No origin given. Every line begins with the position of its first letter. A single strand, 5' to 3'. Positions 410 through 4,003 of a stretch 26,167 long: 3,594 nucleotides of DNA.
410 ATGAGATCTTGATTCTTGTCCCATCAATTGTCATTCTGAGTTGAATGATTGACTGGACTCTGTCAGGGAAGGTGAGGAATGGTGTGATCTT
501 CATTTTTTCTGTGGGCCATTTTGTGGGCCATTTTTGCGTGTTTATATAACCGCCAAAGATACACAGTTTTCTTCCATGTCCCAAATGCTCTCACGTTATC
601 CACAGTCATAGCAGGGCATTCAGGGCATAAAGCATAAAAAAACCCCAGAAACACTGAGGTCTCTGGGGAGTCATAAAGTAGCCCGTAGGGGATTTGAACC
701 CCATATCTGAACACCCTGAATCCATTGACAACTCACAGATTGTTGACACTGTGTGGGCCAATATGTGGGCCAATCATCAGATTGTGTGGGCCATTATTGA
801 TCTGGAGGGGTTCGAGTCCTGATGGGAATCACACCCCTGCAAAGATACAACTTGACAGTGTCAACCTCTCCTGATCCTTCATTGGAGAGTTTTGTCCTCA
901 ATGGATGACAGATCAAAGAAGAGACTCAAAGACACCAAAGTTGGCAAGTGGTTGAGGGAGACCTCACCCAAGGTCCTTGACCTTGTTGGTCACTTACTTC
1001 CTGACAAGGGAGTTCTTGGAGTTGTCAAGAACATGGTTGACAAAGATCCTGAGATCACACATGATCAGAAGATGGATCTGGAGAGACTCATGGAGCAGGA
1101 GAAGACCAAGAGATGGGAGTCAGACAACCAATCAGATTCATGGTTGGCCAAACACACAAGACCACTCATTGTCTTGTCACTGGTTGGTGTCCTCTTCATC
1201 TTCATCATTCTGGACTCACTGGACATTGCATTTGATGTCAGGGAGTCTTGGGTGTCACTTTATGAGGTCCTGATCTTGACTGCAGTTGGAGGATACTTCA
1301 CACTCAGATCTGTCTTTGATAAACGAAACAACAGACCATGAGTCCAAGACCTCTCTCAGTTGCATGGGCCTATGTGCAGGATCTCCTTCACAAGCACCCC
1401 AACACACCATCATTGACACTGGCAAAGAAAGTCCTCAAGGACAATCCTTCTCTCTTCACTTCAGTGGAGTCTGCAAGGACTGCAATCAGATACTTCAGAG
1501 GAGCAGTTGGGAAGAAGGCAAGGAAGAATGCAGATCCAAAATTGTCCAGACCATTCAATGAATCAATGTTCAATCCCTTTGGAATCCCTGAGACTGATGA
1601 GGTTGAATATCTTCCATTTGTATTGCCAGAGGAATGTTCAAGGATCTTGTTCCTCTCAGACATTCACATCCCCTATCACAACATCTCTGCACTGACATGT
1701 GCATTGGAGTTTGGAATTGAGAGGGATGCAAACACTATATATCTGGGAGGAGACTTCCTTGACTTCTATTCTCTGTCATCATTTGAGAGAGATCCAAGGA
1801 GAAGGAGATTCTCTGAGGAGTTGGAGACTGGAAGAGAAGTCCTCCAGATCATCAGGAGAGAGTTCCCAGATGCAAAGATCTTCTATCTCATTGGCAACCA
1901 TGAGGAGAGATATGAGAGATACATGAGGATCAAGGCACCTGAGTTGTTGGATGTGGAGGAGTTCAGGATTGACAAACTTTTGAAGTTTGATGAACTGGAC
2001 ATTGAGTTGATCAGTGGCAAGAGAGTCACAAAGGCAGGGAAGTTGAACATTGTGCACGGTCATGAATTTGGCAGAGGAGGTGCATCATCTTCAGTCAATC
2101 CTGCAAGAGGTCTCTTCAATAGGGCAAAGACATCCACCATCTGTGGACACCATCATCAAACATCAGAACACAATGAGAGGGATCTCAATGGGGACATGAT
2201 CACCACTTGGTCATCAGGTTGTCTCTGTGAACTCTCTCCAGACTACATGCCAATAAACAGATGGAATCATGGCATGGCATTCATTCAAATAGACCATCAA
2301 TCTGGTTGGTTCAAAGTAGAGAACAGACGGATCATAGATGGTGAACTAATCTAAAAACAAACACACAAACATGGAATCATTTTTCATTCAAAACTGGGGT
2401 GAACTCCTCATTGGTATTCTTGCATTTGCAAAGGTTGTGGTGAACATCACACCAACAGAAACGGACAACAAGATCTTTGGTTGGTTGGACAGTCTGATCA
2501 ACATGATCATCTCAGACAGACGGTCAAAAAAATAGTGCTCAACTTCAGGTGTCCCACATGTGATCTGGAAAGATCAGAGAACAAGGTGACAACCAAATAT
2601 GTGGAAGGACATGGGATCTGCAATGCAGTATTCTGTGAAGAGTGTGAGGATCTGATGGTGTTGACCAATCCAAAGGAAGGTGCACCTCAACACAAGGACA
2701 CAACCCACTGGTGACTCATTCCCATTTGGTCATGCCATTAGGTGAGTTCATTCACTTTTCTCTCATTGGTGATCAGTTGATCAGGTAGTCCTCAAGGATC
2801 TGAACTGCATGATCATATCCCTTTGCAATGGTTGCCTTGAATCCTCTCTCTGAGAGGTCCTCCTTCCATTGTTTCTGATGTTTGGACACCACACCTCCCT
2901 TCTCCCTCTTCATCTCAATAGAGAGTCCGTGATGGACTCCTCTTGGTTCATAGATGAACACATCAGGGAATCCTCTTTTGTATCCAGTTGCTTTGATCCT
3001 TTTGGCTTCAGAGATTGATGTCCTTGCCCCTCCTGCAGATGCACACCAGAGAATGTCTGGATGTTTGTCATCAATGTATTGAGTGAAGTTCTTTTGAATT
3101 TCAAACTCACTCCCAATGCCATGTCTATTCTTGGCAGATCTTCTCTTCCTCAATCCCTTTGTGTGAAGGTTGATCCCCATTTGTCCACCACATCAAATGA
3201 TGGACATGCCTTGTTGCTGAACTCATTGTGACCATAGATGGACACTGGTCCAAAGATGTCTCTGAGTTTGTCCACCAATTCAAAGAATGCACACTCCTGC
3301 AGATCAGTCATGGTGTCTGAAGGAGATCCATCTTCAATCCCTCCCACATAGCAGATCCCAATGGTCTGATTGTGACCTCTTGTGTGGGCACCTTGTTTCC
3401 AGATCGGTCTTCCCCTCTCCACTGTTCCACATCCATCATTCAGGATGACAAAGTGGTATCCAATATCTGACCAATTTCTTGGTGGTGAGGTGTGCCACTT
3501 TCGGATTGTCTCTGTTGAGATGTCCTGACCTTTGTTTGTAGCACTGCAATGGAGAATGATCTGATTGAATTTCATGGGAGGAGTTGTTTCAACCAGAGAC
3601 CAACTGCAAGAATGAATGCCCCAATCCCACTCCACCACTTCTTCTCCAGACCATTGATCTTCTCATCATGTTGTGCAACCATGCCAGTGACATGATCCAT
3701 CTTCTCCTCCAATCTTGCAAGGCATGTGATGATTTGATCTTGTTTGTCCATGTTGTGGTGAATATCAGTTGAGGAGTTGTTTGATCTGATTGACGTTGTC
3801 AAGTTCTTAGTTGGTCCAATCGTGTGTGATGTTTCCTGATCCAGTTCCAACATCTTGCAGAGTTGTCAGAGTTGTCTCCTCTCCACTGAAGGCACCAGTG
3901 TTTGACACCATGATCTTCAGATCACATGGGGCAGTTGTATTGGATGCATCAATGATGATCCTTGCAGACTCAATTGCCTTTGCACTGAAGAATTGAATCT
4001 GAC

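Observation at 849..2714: Late-box-driven accessory cassette next to attP: holin-like membrane protein, extended metallophosphoesterase, mini-TM protein and Zn-ribbon protein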

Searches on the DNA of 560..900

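Call 97: search_rna_families(source=window, start=560, end=900, threshold=evalue, max_evalue=1, show_alignments=1)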
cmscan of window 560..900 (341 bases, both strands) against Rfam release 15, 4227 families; matches with E-value up to 1: 5.
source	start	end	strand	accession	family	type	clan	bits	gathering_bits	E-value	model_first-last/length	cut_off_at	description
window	634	702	-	RF02676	Esr41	Gene; sRNA;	-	22.1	102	0.045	1-74/74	no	Enterohemorrhagic E. coli sRNA 41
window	634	687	-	RF02399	NsiR1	Gene; sRNA;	-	21.7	39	0.039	1-60/60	no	Nitrogen stress-induced RNA 1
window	620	719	+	RF00477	snosnR66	Gene; snRNA; snoRNA; CD-box;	-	21.3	65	0.63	1-104/104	no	Small nucleolar RNA snR66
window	634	772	-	RF02230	sX11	Gene; sRNA;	-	19.7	70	0.13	1-138/138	no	Proteobacterial sRNA sX11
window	705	727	-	RF02129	GNAS-AS1_3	Gene; lncRNA;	-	15.6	42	0.27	1-38/38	no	GNAS antisense RNA 1 conserved region 3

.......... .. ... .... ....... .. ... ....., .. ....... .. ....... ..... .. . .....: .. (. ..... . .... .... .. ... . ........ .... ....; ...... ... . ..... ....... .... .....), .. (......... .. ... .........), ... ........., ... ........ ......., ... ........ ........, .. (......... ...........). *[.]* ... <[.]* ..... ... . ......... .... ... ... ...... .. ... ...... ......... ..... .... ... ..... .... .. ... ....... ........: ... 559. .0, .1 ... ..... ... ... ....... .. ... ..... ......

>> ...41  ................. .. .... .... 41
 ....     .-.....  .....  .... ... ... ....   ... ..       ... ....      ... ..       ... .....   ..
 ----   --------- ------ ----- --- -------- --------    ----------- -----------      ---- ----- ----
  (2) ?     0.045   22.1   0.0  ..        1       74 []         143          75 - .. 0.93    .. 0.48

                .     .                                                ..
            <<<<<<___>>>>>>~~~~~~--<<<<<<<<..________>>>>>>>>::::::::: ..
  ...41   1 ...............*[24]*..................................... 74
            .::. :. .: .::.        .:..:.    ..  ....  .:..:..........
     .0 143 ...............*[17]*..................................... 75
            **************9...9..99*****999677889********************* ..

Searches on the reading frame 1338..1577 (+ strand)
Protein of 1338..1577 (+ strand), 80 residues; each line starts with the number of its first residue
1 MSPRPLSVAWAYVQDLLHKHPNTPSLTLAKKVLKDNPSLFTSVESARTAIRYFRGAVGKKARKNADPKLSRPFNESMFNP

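Call 54: predict_structure(alignment_id=A3)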
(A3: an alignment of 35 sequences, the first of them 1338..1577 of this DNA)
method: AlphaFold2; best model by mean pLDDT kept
length: 80 residues; sequences in the alignment: 35
mean_pLDDT: 86.6   pTM: 0.65
mean pLDDT of the five models: 86.6, 84.7, 82.4, 80.6, 76.1
residues with pLDDT >= 90: 37; 70-90: 39; 50-70: 2; < 50: 2
segments of 3 or more residues with pLDDT < 50: none
pLDDT, mean of each block of 10 residues (from residue 1): 74 92 92 91 92 87 84 81
secondary structure, 60 per line:
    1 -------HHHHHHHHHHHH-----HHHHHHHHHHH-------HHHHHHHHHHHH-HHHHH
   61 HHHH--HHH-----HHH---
elements in order: H8-19 H25-35 H43-54 H56-64

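Call 57: fold_search(model_id=the predicted structure, library=pdb)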
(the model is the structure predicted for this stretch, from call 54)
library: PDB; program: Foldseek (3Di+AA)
matches with E <= 10: 185; with E <= 0.001: 0
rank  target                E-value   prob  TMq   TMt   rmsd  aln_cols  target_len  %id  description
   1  2jz0_MODEL_1_A        7.3e-01  0.18  0.26  0.30  10.9        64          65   28  DSX_short (released 2008-01-08)
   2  7wtx_R                7.8e-01  0.21  0.31  0.25  14.9        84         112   10  Cryo-EM structure of a human pre-40S ribosomal subunit - State RRP12-B1 (released 2022-10-19)
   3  7oyb_R2               8.8e-01  0.23  0.31  0.22  10.0        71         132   11  Cryo-EM structure of the 6 hpf zebrafish embryo 80S ribosome (released 2022-07-13)
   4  7oyc_R2               1.0e+00  0.21  0.31  0.22  10.2        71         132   11  Cryo-EM structure of the Xenopus egg 80S ribosome (released 2022-07-20)
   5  6y0g_SR               1.1e+00  0.23  0.33  0.24  10.5        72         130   11  Structure of human ribosome in classical-PRE state (released 2020-04-15)
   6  2vkd_C                1.1e+00  0.21  0.32  0.07   9.3        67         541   15  CRYSTAL STRUCTURE OF THE CATALYTIC DOMAIN OF LETHAL TOXIN FROM CLOSTRIDIUM SORDELLII IN COMPLEX WITH UDP-GLC AND MANGA (released 2008-03-18)
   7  2rn7_MODEL_1_A        1.2e+00  0.20  0.38  0.31  10.1        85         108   13  NMR solution structure of TnpE protein from Shigella flexneri. Northeast Structural Genomics Target SfR125 (released 2008-01-15)
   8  8oh6_T                1.2e+00  0.15  0.31  0.23  12.7        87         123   13  Crystal structure of the Candida albicans 80S ribosome in complex with Paromomycin (500umol) (released 2024-10-02)
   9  2jz1_MODEL_1_A        1.2e+00  0.11  0.26  0.26  11.9        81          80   25  DSX_long (released 2008-01-08)
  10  9npy_R                1.3e+00  0.20  0.32  0.34  10.5        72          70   11  SARS-CoV-2 nsp1 bound to the Rhinolophus lepidus 40S ribosome (local refinement of the 40S head) (released 2025-06-11)
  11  6ybs_X                1.4e+00  0.16  0.31  0.31  12.2        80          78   11  Structure of a human 48S translational initiation complex - head (released 2020-09-16)
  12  9fny_AT               1.5e+00  0.21  0.33  0.39   6.8        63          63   17  PF30S-PF30S dimer mediated by aRDF from P. furiosus (Structure I) (released 2025-01-15)
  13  7o7y_Aq               1.5e+00  0.15  0.31  0.22  12.3        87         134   11  Rabbit 80S ribosome stalled close to the mutated SARS-CoV-2 slippery site by a pseudoknot (high resolution) (released 2021-06-02)
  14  8q7z_Aq               1.5e+00  0.15  0.31  0.22  12.7        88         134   12  Structure of the G. gallus 80S non-rotated ribosome (released 2024-08-28)
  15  2c5r_A                1.5e+00  0.16  0.32  0.38   8.7        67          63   18  The structure of phage phi29 replication organizer protein p16.7 in complex with double stranded DNA (released 2005-11-08)
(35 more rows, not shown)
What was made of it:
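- Tried and rejected: Foldseek of the N-terminal domain alone found nothing below E 0.7 (call 57).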

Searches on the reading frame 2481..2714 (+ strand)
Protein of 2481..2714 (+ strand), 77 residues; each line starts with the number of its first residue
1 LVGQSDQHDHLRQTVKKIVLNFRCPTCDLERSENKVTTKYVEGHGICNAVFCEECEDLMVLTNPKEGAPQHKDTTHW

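Call 5: search_protein_families(library=pfam, proteins=[window:2481-2714:+], max_evalue=0.1)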
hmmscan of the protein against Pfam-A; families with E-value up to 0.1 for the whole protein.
window:2481-2714:+ (77 aa): 8 families
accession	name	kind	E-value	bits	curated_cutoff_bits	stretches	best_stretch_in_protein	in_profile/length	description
PF02150.21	Zn_ribbon_RPB9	-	0.00018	21.8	25.2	1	51-67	3-19/36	RNA polymerases M/15 Kd subunit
PF24292.1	DUF7479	-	0.002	18.6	27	1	22-60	3-41/60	Domain of unknown function (DUF7479)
PF10891.13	DUF2719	-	0.0024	18.2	26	1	10-66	14-67/81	Protein of unknown function (DUF2719)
PF23547.1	Zn_ribbon_FGT1_1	-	0.029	14.4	27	1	14-30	13-29/35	FORGETTER1 first zinc ribbon domain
PF00935.25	Ribosomal_L44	-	0.03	15.1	25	1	12-36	44-68/76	Ribosomal protein L44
PF05129.18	Zn_ribbon_Elf1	-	0.035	14.6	29.8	1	12-57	13-54/79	Transcription elongation factor Elf1 like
PF10764.14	Gin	-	0.045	14.2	27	1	24-65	1-33/45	Inhibitor of sigma-G Gin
PF20120.5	DUF6510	-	0.099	13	26.4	0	21-60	26-62/86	Family of unknown function (DUF6510)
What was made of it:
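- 2535..2714 (+): ORF4, 59 aa from GTG 2535 (the 77-aa TTG-2481 version overlaps ORF3). Four-Cys zinc-ribbon-like protein (CPTC...CEEC). Lineage-specific. Only sub-threshold zinc-ribbon Pfam hits (call 5).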

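Call 6: search_protein_families(library=phrogs, proteins=[window:2481-2714:+], max_evalue=0.01)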
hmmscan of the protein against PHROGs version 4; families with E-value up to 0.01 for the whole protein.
window:2481-2714:+ (77 aa): 2 families
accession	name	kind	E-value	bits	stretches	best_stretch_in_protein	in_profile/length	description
phrog_6081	-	unknown function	0.0038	17.8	1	8-57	103-151/169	-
phrog_9089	-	unknown function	0.0077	17.7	1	4-66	10-71/77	-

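Call 27: search_protein_families(library=ncbifam, proteins=[window:2481-2714:+], max_evalue=0.1)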
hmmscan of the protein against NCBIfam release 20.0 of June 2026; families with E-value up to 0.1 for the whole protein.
window:2481-2714:+ (77 aa): 2 families
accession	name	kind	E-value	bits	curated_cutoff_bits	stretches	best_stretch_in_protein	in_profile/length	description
NF045645.1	DVU_1557_fam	equivalog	0.011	15.9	60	1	22-60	3-41/60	DVU_1557 family redox protein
NF004425.0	PRK05767.1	equivalog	0.035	14.8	87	1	9-41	56-88/92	50S ribosomal protein L44e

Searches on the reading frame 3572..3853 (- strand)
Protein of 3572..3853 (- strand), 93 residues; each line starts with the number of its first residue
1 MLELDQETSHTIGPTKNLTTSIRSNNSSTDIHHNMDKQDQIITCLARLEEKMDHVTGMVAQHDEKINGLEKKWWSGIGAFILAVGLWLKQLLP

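Call 5: search_protein_families(library=pfam, proteins=[window:3572-3853:-], max_evalue=0.1)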
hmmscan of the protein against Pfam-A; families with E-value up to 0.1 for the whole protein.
window:3572-3853:- (93 aa): 2 families
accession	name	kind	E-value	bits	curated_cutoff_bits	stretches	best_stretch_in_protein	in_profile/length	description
PF23831.1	DUF7201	-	0.00095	19.3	27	1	37-81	59-108/142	Coiled-coil region of unknown function (DUF7201)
PF23150.1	CFAP61_dimer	-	0.025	15.3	27.9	1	15-75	41-101/119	CFAP61 dimerisation domain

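Call 6: search_protein_families(library=phrogs, proteins=[window:3572-3853:-], max_evalue=0.01)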
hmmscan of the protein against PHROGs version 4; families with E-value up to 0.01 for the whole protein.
window:3572-3853:- (93 aa): 2 families
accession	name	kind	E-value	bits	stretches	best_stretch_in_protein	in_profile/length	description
phrog_16654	-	unknown function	0.00061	20.9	1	21-67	8-54/101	-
phrog_1103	-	unknown function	0.0022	19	1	32-69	8-43/80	-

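Call 27: search_protein_families(library=ncbifam, proteins=[window:3572-3853:-], max_evalue=0.1)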
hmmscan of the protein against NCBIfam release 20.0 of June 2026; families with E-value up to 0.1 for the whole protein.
window:3572-3853:- (93 aa): 1 family
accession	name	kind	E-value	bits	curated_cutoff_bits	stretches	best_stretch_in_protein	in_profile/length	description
NF002535.0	PRK02079.1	equivalog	0.095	12.5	101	0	22-74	36-88/92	pyrroloquinoline quinone biosynthesis peptide chaperone PqqD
